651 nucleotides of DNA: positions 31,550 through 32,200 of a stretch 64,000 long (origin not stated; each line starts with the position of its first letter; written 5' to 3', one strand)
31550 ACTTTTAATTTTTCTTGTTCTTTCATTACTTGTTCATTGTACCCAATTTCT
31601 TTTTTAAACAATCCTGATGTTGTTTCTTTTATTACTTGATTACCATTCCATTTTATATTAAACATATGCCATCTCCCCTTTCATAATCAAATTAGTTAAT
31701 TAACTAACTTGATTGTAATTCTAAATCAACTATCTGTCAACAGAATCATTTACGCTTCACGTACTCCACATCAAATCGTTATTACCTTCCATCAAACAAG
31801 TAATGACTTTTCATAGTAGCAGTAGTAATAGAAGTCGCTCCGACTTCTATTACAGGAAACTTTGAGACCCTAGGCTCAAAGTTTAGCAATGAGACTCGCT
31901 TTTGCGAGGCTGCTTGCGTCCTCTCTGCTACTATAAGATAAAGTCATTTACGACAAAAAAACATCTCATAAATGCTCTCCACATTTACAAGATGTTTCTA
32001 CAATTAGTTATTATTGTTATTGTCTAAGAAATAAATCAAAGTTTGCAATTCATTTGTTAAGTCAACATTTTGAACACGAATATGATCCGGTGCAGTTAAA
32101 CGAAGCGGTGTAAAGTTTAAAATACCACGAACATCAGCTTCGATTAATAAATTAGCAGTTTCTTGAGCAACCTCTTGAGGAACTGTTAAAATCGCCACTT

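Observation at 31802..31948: Modular nested-hairpin repeat family (9 copies in 64 kb) with compensatory base changes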

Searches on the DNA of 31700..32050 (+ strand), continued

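Call 87: search_with_rna_model(model_id=R1, sources=[L192, L105, L155, L195, L111], max_evalue=1, filters=off)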
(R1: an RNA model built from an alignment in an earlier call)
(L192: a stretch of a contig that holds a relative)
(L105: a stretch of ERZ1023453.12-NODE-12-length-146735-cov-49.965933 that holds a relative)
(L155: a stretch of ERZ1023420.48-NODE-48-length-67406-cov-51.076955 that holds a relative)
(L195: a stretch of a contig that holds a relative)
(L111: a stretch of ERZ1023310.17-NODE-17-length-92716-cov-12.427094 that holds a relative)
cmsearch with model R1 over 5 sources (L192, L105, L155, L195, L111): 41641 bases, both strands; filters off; matches with E-value up to 1: 7.
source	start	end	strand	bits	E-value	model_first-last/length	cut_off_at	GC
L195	816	974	-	90.5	1.8e-20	1-167/167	no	0.43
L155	8013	8171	+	88.8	4.8e-20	1-167/167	no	0.43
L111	5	163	+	88.8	4.8e-20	1-167/167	no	0.43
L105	11339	11497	-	88.4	5.9e-20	1-167/167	no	0.44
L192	2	76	+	34.8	1.3e-06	42-136/167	no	0.4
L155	1228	1280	-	14.6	0.14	1-167/167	no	0.32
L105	2207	2253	-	11.6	0.82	1-167/167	no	0.34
